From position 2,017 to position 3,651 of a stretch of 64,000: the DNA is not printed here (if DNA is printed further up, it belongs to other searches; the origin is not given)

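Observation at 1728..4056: Three uncharacterised genes (orphan RHH antitoxin, 444-aa and 136-aa unknowns) wedged beside the RM remnant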

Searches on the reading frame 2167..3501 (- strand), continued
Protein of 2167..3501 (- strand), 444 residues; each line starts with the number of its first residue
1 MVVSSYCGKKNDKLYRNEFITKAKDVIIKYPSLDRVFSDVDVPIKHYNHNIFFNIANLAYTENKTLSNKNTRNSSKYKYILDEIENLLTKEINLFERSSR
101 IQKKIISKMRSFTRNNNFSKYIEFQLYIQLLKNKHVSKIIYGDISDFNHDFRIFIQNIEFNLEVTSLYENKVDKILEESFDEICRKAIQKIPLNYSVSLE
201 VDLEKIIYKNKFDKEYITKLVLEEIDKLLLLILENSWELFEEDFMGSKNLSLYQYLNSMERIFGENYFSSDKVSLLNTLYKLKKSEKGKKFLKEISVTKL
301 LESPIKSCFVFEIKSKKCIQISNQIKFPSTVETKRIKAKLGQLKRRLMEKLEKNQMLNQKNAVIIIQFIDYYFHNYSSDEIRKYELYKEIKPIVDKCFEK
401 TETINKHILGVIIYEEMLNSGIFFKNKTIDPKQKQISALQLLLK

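Call 80: find_encoding_contigs(protein=P0015, flank=8000, max_places=4)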
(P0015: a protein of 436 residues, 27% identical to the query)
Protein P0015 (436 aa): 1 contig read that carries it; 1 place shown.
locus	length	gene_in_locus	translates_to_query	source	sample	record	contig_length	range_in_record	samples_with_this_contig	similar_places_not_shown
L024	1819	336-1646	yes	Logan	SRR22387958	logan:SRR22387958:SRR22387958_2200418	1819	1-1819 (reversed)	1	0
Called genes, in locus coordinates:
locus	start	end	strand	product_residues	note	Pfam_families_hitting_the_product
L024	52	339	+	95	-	-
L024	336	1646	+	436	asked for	-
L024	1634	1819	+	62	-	?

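Call 81: find_encoding_contigs(protein=P0027, flank=8000, max_places=4)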
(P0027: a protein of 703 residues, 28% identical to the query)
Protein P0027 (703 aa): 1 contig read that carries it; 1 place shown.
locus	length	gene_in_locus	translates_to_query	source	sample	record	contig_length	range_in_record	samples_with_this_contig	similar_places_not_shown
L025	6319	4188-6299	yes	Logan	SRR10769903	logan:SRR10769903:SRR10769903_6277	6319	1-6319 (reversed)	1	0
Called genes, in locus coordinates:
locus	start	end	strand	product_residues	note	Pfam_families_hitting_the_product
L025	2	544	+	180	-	?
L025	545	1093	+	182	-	PF06818:Fez1 (weak)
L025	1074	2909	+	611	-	PF13175:AAA_15, PF13304:AAA_21 (weak)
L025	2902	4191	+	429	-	PF01420:Methylase_S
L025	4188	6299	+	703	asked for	-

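Call 82: search_protein_families(library=pfam, proteins=[L022:1519-5103:-, L022:5149-5700:-, L022:5697-6395:-, L022:6466-7128:+, L022:7125-7940:+, L022:9250-9876:+, L025:2-544:+, L025:545-1093:+, L025:1074-2909:+, L024:52-339:+], max_evalue=0.01)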
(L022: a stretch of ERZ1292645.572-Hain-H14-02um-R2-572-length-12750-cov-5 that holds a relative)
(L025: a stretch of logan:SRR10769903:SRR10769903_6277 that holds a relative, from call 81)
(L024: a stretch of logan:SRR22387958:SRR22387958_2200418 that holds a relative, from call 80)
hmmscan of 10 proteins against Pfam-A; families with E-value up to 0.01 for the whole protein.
L022:1519-5103:- (1194 aa): 7 families
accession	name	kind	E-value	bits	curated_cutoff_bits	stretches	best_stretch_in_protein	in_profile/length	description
PF00271.37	Helicase_C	-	1.3e-23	83.8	23.5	1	682-788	4-110/110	Helicase conserved C-terminal domain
PF00176.29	SNF2-rel_dom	-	2e-23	83.4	24.9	1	288-597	16-273/290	SNF2-related domain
PF04851.21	ResIII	-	5.4e-14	52.9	22.5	1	277-433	8-162/164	Type III restriction enzyme, res subunit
PF13091.12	PLDc_2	-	4.2e-10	40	27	1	52-151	37-132/132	PLD-like domain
PF00270.35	DEAD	-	1.1e-08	35.5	26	1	290-433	15-160/167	DEAD/DEAH box helicase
PF09565.16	RE_NgoFVII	-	1.7e-06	27.9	23.8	1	14-143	9-144/162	NgoFVII restriction endonuclease N-terminal PLD domain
PF09848.15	SLFN-g3_helicase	-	0.0054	16.5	24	0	298-413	10-98/354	Schlafen group 3, DNA/RNA helicase domain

L022:5149-5700:- (183 aa): 0 families

L022:5697-6395:- (232 aa): 6 families
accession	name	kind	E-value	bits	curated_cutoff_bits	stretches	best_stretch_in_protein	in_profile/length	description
PF19810.5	HFX_2341_N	-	3.9e-14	53.6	30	1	43-153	9-118/120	HFX_2341-like, N-terminal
PF23400.1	CARF_Card1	-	7.2e-07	29.8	24.6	1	61-163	30-131/146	Card1 CARF domain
PF22662.2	Csa3_N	-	0.0002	21.8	27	1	57-142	26-112/120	Csa3 CRISPR-associated Rossmann-like domain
PF13412.12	HTH_24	-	0.00056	19.9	21.9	1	169-216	1-48/48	Winged helix-turn-helix DNA-binding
PF01978.25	TrmB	-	0.0022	18.2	25.6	1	167-220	4-57/68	Sugar-specific transcriptional regulator TrmB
PF09623.16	Cas_NE0113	-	0.0026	18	23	1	103-178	83-162/208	CRISPR-associated protein NE0113 (Cas_NE0113)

L022:6466-7128:+ (220 aa): 0 families

L022:7125-7940:+ (271 aa): 1 family
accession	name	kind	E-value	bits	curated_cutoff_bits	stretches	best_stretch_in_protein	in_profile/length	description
PF02359.24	CDC48_N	-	2.9e-18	66.3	35.1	1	5-88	1-84/85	Cell division protein 48 (CDC48), N-terminal domain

L022:9250-9876:+ (208 aa): 1 family
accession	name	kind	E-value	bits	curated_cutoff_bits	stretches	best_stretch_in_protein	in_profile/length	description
PF07799.17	DUF1643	-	0.00036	21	22.5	1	106-188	49-134/134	Protein of unknown function (DUF1643)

L025:2-544:+ (180 aa): 1 family
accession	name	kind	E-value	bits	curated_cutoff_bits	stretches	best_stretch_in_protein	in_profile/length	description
PF02384.22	N6_Mtase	-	1.3e-37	130.2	20.4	1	1-138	182-310/311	N-6 DNA Methylase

L025:545-1093:+ (182 aa): 18 families
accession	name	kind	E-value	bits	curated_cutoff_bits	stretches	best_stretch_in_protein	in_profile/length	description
PF06818.20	Fez1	-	6.6e-06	27.2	34.4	1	36-115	8-88/199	Fez1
PF16808.10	PKcGMP_CC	-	0.00015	21.7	35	0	78-103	6-31/35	Coiled-coil N-terminus of cGMP-dependent protein kinase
PF10174.14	Cast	-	0.0003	19.6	29.1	1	36-118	473-555/766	RIM-binding protein of the cytomatrix active zone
PF14932.11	HAUS-augmin3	-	0.00044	20.2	29.4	1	34-130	76-167/260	HAUS augmin-like complex subunit 3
PF06103.16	DUF948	-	0.0012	19.5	37.2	1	9-94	3-82/89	Bacterial protein of unknown function (DUF948)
PF10186.14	ATG14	-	0.0012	18.4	33.2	1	34-119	51-135/347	Vacuolar sorting 38 and autophagy-related subunit 14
PF22718.1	SNaCT13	-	0.0014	19.3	27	1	29-130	51-151/158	Short NACHT-associated C-Terminal domain, family 13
PF06295.17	ZapG-like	-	0.0014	19.1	33.5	0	15-83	1-69/123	Z-ring associated protein G-like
PF04977.20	DivIC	-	0.0015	18.7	28.9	1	27-73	6-54/80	Septum formation initiator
PF05667.16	CCDC22_CC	-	0.0017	18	39.2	1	36-92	210-266/477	CCDC22 protein coiled-coil region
PF06305.16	LapA_dom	-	0.0047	17.2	28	0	11-54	19-63/64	Lipopolysaccharide assembly protein A domain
PF16888.10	YwqH-like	-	0.0057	17.3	33.7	1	38-143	3-100/123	YwqH-like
PF07851.19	TMEM120A-B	-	0.0069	16.1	29.8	1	37-158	22-148/324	TMEM120A/B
PF24555.1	CC4_CEP85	-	0.0079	17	27.3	0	38-102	2-66/85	Centrosomal protein of 85 kDa-like, CC4 coiled-coil domain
PF19220.6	Rod_CreS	-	0.0079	15.7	100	1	37-123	19-103/359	Crescentin, rod domain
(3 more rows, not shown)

L025:1074-2909:+ (611 aa): 6 families
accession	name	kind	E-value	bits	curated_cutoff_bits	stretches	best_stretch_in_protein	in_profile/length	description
PF13175.12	AAA_15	-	1.6e-17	64.6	32.1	1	1-388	1-374/374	AAA ATPase domain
PF13304.12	AAA_21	-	4.1e-13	50.5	27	2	346-389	260-304/304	AAA domain, putative AbiEii toxin, Type IV TA system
PF13476.12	AAA_23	-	0.00064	20.8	27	1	7-215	3-155/201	AAA domain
PF13514.12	AAA_27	-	0.0008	19.5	22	1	3-50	3-52/206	AAA domain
PF00350.29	Dynamin_N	-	0.0011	19.5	27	0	339-383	95-139/168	Dynamin family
PF02463.25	SMC_N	-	0.0032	17.4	40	1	5-45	4-45/220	RecF/RecN/SMC N terminal domain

L024:52-339:+ (95 aa): 0 families
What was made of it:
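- L025: hsdM, a coiled-coil protein, an AAA_15 ATPase, hsdS, then the member with overlapping ends (calls 81, 82).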

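Call 86: search_solved_structures(query=A2, max_evalue=10)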
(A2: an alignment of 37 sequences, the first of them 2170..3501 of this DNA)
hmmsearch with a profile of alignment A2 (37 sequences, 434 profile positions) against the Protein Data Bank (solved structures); distinct sequences matched with E-value up to 10: 1.
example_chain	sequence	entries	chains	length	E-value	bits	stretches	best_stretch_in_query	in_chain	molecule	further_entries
3lup_A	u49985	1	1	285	0.31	13.1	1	202-262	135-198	DegV family protein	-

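Call 88: search_protein_families(library=padloc, alignment_id=A2, max_evalue=0.01)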
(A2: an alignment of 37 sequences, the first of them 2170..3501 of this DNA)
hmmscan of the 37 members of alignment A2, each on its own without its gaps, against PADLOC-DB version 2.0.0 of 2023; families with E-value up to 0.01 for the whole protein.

A. member 1, window:2170-3501:- (444 aa): 0 families

B. families by the number of members that match (of 37 scanned): 2 families
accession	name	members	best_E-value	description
PDLC01117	Csx19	1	0.0025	Csx19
PDLC04038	PD-T4-5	1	0.0028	-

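Call 90: fold_search(model_id=the predicted structure, library=pdb)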
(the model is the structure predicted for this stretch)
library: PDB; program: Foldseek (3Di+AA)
matches with E <= 10: 182; with E <= 0.001: 0
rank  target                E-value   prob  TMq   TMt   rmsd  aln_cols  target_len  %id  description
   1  5cs4_B                7.6e-02  0.08  0.12  0.13  25.3       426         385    9  Crystal structure of domains AC3-AC5 of yeast acetyl-CoA carboxylase (released 2015-10-28)
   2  7d3y_B                1.8e-01  0.12  0.14  0.17  23.5       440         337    9  Crystal structure of the osPHR2-osSPX2 complex (released 2021-10-06)
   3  6p4o_B                3.3e-01  0.06  0.08  0.07  23.7       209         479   18  Complex of XPB helicase with Bax1 endonuclease from Sulfurisphaera tokodaii at 3.15 Angstroms resolution (released 2020-06-03)
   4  3ajv_C                4.6e-01  0.21  0.08  0.21  20.4        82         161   18  Splicing endonuclease from Aeropyrum pernix (released 2010-11-17)
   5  5iit_C                4.6e-01  0.06  0.12  0.14  25.2       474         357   10  Structure of SPX domain of the yeast inorganic polyphophate polymerase Vtc4 crystallized by carrier-driven crystalliza (released 2016-04-27)
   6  3ajv_A                5.7e-01  0.21  0.09  0.21  20.3        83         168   18  Splicing endonuclease from Aeropyrum pernix (released 2010-11-17)
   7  9svx_C                6.0e-01  0.05  0.10  0.12  20.0       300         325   10  XRCC3-RAD51C-RAD51D-XRCC2 (XRCC3 complex) capping a RAD51 filament on single stranded DNA (released 2025-11-26)
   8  5cs4_A                7.0e-01  0.07  0.14  0.16  25.7       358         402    8  Crystal structure of domains AC3-AC5 of yeast acetyl-CoA carboxylase (released 2015-10-28)
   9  6kre_d                7.4e-01  0.02  0.11  0.11  23.9       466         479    9  TRiC at 0.05 mM ADP-AlFx, Conformation 2, 0.05-C2 (released 2019-09-18)
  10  4ic1_G                9.6e-01  0.08  0.12  0.21  20.7       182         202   12  Crystal structure of SSO0001 (released 2013-01-16)
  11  9svy_C                1.0e+00  0.03  0.10  0.12  19.9       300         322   12  XRCC3-RAD51C-RAD51D-XRCC2 (XRCC3 complex) capping a RAD51 filament on partially duplex DNA (released 2025-11-12)
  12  5iit_A                1.0e+00  0.03  0.12  0.14  28.7       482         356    9  Structure of SPX domain of the yeast inorganic polyphophate polymerase Vtc4 crystallized by carrier-driven crystalliza (released 2016-04-27)
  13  9e2s_H                1.0e+00  0.03  0.11  0.10  22.6       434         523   10  Apo TRiC in closed conformation (released 2025-10-08)
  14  8rsn_A                1.1e+00  0.21  0.14  0.11  14.5       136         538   15  macrodomain-fused SirTM (Mfs1) from Fusarium oxysporum f. sp. cubense race 1 (released 2024-09-25)
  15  5go4                  1.1e+00  0.04  0.12  0.12  22.9       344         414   12  Truncated mitofusin-1, nucleotide-free (released 2017-01-25)
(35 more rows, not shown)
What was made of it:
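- Foldseek against the PDB finds nothing significant (call 90).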

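Call 94: search_dna_similar(query=window:2170-3501:-, collection=plasmids, mode=protein, max_evalue=0.1)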
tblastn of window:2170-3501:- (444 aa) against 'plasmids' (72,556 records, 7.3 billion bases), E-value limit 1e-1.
No match.

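Call 95: search_dna_similar(query=window:2170-3501:-, collection=phages, mode=protein, max_evalue=0.1)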
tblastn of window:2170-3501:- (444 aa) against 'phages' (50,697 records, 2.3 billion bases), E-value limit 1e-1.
No match.

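Call 97: list_cluster_members(proteins=[window:2170-3501:-, P0004, P0006, P0007, P0008, P0009, P0010, P0011, P0012, P0013])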
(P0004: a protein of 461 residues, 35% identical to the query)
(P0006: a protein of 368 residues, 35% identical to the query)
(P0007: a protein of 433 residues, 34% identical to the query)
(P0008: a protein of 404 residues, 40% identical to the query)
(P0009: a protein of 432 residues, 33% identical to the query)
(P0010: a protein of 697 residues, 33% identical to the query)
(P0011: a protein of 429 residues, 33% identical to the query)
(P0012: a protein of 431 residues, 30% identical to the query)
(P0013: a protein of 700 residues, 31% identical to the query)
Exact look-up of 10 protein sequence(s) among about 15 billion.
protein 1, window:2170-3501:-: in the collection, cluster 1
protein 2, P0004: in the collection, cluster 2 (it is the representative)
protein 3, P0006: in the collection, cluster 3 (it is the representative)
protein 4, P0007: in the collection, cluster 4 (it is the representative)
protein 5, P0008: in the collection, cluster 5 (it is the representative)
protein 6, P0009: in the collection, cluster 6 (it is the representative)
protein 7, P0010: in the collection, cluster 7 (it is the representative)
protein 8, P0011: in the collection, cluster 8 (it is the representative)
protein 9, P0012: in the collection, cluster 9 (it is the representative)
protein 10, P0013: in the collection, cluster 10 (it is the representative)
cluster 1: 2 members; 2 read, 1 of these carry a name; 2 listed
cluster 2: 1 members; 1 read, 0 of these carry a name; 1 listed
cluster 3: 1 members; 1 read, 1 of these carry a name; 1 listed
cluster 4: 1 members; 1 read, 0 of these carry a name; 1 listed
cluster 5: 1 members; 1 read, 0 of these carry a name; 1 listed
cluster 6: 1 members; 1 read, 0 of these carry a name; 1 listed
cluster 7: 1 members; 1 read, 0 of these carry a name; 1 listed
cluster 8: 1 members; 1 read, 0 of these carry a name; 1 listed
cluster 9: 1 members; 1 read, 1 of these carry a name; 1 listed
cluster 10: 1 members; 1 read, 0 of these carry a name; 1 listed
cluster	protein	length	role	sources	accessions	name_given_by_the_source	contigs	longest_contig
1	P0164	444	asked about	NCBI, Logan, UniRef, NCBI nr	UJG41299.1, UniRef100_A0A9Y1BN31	MAG: hypothetical protein K9W45_02280 [Candidatus Heimdallarchaeum aukensis] | Uncharacterized protein n=1 Tax=Candidatus Heimdallarchaeum aukensis TaxID=2876573 ...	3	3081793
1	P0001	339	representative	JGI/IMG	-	-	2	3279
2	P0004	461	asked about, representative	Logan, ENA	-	-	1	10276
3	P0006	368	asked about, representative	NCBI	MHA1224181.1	MAG: hypothetical protein ACTSP3_13215, partial [Candidatus Heimdallarchaeaceae archaeon]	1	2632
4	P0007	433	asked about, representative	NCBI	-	-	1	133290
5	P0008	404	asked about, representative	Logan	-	-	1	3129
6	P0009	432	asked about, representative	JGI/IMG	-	-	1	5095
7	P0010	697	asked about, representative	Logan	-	-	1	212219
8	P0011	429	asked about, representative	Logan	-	-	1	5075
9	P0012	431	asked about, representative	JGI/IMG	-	hypothetical protein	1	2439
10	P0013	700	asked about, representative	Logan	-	-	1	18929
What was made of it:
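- Its distribution is patchy and every 90%-identity cluster is a singleton (call 97).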
